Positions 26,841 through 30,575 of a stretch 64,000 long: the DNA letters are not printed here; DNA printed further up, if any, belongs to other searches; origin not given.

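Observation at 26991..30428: ToxR-like one-component regulator: SARP DNA-binding domain, one TM helix, 7-bladed propeller and a family-5 solute-binding protein in one 1145-aa chain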

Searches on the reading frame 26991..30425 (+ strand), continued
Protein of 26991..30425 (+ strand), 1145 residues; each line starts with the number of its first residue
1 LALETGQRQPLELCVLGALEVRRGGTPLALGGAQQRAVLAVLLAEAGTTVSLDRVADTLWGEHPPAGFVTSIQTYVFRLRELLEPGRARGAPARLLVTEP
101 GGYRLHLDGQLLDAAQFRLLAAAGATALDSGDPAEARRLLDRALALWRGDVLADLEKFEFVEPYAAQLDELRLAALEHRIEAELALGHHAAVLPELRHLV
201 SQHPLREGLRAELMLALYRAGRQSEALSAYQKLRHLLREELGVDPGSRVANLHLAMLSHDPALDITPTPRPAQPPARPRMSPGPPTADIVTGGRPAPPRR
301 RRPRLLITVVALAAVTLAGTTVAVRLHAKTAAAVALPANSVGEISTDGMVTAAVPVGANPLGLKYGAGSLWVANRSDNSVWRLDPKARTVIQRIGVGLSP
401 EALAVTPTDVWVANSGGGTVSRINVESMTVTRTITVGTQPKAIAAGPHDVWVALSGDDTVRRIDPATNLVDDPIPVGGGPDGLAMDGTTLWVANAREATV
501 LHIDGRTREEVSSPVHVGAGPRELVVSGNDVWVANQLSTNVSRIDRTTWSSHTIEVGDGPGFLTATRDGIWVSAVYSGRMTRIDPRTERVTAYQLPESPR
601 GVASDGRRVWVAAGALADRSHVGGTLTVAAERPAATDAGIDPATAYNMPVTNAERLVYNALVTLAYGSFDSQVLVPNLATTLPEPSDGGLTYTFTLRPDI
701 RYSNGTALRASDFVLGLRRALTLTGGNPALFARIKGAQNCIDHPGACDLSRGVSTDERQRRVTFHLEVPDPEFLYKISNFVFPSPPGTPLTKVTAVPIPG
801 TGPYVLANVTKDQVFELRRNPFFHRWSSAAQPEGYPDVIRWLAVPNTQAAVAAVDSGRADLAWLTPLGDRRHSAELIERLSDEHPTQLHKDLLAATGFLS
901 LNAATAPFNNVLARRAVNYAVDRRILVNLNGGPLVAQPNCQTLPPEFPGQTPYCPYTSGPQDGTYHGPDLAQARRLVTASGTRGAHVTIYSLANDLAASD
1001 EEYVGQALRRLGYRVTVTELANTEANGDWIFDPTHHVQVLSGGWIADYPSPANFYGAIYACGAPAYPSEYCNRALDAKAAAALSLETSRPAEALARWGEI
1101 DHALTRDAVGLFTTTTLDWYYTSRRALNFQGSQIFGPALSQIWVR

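Call 64: search_protein_representatives(alignment_id=A1)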
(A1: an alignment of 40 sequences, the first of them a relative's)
Query: 40 sequences, 1144 profile positions. Proteins with E-value up to 0.001 (for the whole library): 240320; up to 1e-10: 130381; up to 1e-30: 42762. The best 150 are listed.
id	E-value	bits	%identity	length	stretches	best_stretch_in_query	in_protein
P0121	0.0e+00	1626.3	-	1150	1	2-1144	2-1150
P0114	0.0e+00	1562.4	-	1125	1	15-1144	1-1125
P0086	0.0e+00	1546.4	-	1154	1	7-1144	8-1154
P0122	0.0e+00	1498.7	-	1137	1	9-1144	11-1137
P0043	0.0e+00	1497.4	-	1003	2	426-1144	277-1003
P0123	0.0e+00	1481.2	-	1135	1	11-1144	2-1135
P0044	0.0e+00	1480.1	-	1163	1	4-1144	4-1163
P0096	0.0e+00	1427.7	-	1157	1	5-1143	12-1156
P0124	0.0e+00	1426.4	-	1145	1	4-1144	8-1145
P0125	0.0e+00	1426.3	-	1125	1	5-1143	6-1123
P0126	0.0e+00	1408.4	-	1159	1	4-1144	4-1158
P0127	0.0e+00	1406.2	-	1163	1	7-1144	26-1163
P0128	0.0e+00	1402.8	-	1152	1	8-1144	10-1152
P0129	0.0e+00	1400.6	-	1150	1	8-1144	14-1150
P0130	0.0e+00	1397.2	-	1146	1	7-1144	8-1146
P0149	0.0e+00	1108.4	-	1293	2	289-1144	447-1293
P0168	0.0e+00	1062.5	-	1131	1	11-1144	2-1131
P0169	0.0e+00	1061.8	-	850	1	307-1144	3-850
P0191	0.0e+00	1016.7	-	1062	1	11-1104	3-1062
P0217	2.8e-282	956.1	-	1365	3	293-1144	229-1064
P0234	2.1e-267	906.8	-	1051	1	287-1144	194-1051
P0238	2.6e-265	899.9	-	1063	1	274-1144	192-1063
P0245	7.8e-261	885.1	-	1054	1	297-1144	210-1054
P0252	5.0e-259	879.1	-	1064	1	282-1144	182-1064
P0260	3.2e-254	863.2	-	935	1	287-1144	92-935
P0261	2.2e-253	860.4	-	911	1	294-1144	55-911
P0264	1.2e-251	854.6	-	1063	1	293-1144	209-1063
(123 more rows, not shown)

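Call 66: search_protein_families(library=pfam, proteins=[P0234, P0238, P0245, P0252, P0264, P0149, P0217, P0260, P0261], max_evalue=0.001)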
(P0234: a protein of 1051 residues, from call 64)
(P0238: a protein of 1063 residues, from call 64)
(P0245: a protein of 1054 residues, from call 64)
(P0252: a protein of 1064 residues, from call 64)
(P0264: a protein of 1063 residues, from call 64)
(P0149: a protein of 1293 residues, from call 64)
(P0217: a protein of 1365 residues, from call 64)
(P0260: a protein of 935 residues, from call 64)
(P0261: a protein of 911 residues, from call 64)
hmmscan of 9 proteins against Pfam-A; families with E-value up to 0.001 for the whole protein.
P0234 (1051 aa): 6 families
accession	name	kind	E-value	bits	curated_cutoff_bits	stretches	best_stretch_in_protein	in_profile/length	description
PF00496.27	SBP_bac_5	-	5.6e-55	187.4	32.4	1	579-971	1-367/368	Bacterial extracellular solute-binding proteins, family 5 Middle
PF24684.1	Vgb_lyase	-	3.9e-15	55.9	50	1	267-494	15-253/290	Virginiamycin B lyase family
PF21783.3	YNCE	-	1.6e-08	34.7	27.1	1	436-501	41-108/339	YNCE-like beta-propeller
PF21959.2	DUF6923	-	3.7e-06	27.3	27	0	392-481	95-184/234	Repeat of unknown function (DUF6923)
PF08450.18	SGL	-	5.9e-05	23.2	26.3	0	306-346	185-226/246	SMP-30/Gluconolactonase/LRE-like region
PF16819.11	DUF5074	-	8.9e-05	22.1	27.2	0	405-499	117-220/353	Domain of unknown function (DUF5074)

P0238 (1063 aa): 5 families
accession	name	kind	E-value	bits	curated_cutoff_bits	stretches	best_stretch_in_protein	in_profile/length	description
PF00496.27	SBP_bac_5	-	3.3e-55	188.1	32.4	1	585-974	1-365/368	Bacterial extracellular solute-binding proteins, family 5 Middle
PF00211.25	Guanylate_cyc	-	1.9e-11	44.3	21.9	1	6-159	6-171/183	Adenylate and Guanylate cyclase catalytic domain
PF21959.2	DUF6923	-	2.5e-07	31.2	27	0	246-367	61-182/234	Repeat of unknown function (DUF6923)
PF16819.11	DUF5074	-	9.2e-06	25.4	27.2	0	260-345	123-218/353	Domain of unknown function (DUF5074)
PF21783.3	YNCE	-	0.00085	19.2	27.1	0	442-516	255-331/339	YNCE-like beta-propeller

P0245 (1054 aa): 6 families
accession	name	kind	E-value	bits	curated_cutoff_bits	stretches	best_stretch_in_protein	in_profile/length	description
PF00496.27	SBP_bac_5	-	7.5e-51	173.8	32.4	1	585-965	2-365/368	Bacterial extracellular solute-binding proteins, family 5 Middle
PF00211.25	Guanylate_cyc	-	3e-10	40.4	21.9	1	26-183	6-172/183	Adenylate and Guanylate cyclase catalytic domain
PF21959.2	DUF6923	-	1.1e-08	35.6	27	0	290-374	108-191/234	Repeat of unknown function (DUF6923)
PF21783.3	YNCE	-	5.4e-07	29.7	27.1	1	402-498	41-138/339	YNCE-like beta-propeller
PF16819.11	DUF5074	-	3.7e-06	26.7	27.2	0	394-466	147-221/353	Domain of unknown function (DUF5074)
PF08450.18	SGL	-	9.9e-06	25.8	26.3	0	306-359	179-233/246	SMP-30/Gluconolactonase/LRE-like region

P0252 (1064 aa): 9 families
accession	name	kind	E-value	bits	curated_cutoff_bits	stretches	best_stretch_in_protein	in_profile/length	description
PF00496.27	SBP_bac_5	-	8.5e-52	176.9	32.4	1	586-971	2-360/368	Bacterial extracellular solute-binding proteins, family 5 Middle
PF00069.31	Pkinase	-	7.6e-31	107.9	31.7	1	1-172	77-253/263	Protein kinase domain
PF07714.23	PK_Tyr_Ser-Thr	-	4.5e-21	75.8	23.1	1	1-171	80-249/258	Protein tyrosine and serine/threonine kinase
PF21783.3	YNCE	-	5.3e-09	36.3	27.1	0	323-389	41-109/339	YNCE-like beta-propeller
PF16819.11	DUF5074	-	4.5e-08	33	27.2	1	332-390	163-223/353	Domain of unknown function (DUF5074)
PF21959.2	DUF6923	-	2.3e-07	31.3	27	0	403-513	100-208/234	Repeat of unknown function (DUF6923)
PF08450.18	SGL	-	0.00014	21.9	26.3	0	350-391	181-223/246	SMP-30/Gluconolactonase/LRE-like region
PF01636.29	APH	-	0.00015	22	23.2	0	27-67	154-195/239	Phosphotransferase enzyme family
PF03109.22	ABC1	-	0.00039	20.1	22.9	1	1-78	147-223/244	ABC1 atypical kinase-like domain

P0264 (1063 aa): 5 families
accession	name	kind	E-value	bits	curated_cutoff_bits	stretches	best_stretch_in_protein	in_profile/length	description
PF00496.27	SBP_bac_5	-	2.5e-56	191.8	32.4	1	588-973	2-364/368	Bacterial extracellular solute-binding proteins, family 5 Middle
PF21959.2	DUF6923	-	8.2e-14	52.4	27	1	322-453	98-230/234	Repeat of unknown function (DUF6923)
PF21783.3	YNCE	-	7.3e-08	32.5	27.1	0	338-438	231-332/339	YNCE-like beta-propeller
PF16819.11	DUF5074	-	3.3e-06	26.8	27.2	0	374-465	119-219/353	Domain of unknown function (DUF5074)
PF08450.18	SGL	-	5.3e-06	26.7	26.3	0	481-519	194-232/246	SMP-30/Gluconolactonase/LRE-like region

P0149 (1293 aa): 9 families
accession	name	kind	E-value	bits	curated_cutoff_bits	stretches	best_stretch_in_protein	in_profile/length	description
PF00496.27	SBP_bac_5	-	2.5e-50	172.1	32.4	1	826-1199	1-360/368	Bacterial extracellular solute-binding proteins, family 5 Middle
PF03704.23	BTAD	-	7.6e-47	159.8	22.1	1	94-239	1-146/146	Bacterial transcriptional activator domain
PF24684.1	Vgb_lyase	-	3.1e-21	75.9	50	2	513-742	12-253/290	Virginiamycin B lyase family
PF21783.3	YNCE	-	1.5e-10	41.4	27.1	0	576-660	52-137/339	YNCE-like beta-propeller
PF00486.34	Trans_reg_C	-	1.5e-09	38.2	26.2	1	23-78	8-67/77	Transcriptional regulatory protein, C terminal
PF00211.25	Guanylate_cyc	-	7.3e-09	35.9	21.9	1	272-406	7-156/183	Adenylate and Guanylate cyclase catalytic domain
PF21959.2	DUF6923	-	1.7e-08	35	27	1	603-688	97-183/234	Repeat of unknown function (DUF6923)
PF16819.11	DUF5074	-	0.00066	19.3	27.2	0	516-591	146-222/353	Domain of unknown function (DUF5074)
PF08450.18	SGL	-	0.00067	19.8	26.3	0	524-571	195-245/246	SMP-30/Gluconolactonase/LRE-like region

P0217 (1365 aa): 5 families
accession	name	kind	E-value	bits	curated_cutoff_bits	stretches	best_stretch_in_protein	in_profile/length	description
PF00496.27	SBP_bac_5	-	8.2e-51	173.7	32.4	1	602-982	1-365/368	Bacterial extracellular solute-binding proteins, family 5 Middle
PF21959.2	DUF6923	-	4.6e-15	56.5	27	0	1230-1311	107-183/234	Repeat of unknown function (DUF6923)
PF21783.3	YNCE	-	1.2e-09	38.4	27.1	1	457-544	39-128/339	YNCE-like beta-propeller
PF16819.11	DUF5074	-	1.8e-07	31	27.2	0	354-466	130-241/353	Domain of unknown function (DUF5074)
PF08450.18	SGL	-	0.00014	22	26.3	0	477-528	172-224/246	SMP-30/Gluconolactonase/LRE-like region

P0260 (935 aa): 7 families
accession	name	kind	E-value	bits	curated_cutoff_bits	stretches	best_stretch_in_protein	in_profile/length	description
PF00496.27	SBP_bac_5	-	1.2e-40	140.3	32.4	1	476-852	2-364/368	Bacterial extracellular solute-binding proteins, family 5 Middle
PF24684.1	Vgb_lyase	-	1.3e-14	54.2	50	1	163-419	14-283/290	Virginiamycin B lyase family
PF21783.3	YNCE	-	5.6e-11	42.8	27.1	1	330-424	38-134/339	YNCE-like beta-propeller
PF21959.2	DUF6923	-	5.1e-09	36.7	27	0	302-412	61-179/234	Repeat of unknown function (DUF6923)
PF01436.27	NHL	-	1.4e-06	28.5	20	0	202-225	2-26/28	NHL repeat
PF08450.18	SGL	-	2.9e-06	27.5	26.3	0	292-331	195-234/246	SMP-30/Gluconolactonase/LRE-like region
PF16819.11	DUF5074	-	2.3e-05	24.1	27.2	0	335-419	157-245/353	Domain of unknown function (DUF5074)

P0261 (911 aa): 5 families
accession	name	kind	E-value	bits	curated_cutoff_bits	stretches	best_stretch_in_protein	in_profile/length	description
PF00496.27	SBP_bac_5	-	2.2e-51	175.6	32.4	1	434-822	1-365/368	Bacterial extracellular solute-binding proteins, family 5 Middle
PF21959.2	DUF6923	-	1e-07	32.4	27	0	171-257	97-185/234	Repeat of unknown function (DUF6923)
PF08450.18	SGL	-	1.9e-07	31.4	26.3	0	331-378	195-244/246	SMP-30/Gluconolactonase/LRE-like region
PF16819.11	DUF5074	-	3.3e-05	23.5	27.2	0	164-236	146-220/353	Domain of unknown function (DUF5074)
PF21783.3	YNCE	-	0.0002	21.3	27.1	0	153-250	21-120/339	YNCE-like beta-propeller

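Call 81: list_cluster_members(proteins=[P0001, P0063, P0113])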
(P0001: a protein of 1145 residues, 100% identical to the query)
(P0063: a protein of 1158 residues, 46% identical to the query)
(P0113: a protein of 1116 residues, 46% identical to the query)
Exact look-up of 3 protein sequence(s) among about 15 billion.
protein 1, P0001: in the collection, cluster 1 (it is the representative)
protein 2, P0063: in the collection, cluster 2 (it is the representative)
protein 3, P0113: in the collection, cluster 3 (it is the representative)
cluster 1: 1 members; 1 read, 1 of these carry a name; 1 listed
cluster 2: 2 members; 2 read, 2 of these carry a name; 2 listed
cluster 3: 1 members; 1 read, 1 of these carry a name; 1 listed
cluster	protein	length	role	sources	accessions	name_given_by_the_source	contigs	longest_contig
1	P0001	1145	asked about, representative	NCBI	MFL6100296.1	MAG: ABC transporter substrate-binding protein [Actinomycetales bacterium]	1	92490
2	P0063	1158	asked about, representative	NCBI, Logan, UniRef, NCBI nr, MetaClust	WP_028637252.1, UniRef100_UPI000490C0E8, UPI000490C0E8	ABC transporter substrate-binding protein [Nocardioides sp. URHA0032] | ABC transporter substrate-binding protein n=1 Tax=Nocardioides sp. URHA0032 TaxID=1380388 ... | status=active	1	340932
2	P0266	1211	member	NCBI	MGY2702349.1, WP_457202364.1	BTAD domain-containing putative transcriptional regulator [Nocardioides sp. HB32]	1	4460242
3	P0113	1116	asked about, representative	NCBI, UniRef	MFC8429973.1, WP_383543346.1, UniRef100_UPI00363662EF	ABC transporter substrate-binding protein [Streptomyces sp. NPDC057253] | ABC transporter substrate-binding protein n=1 Tax=Streptomyces sp. NPDC057253 ...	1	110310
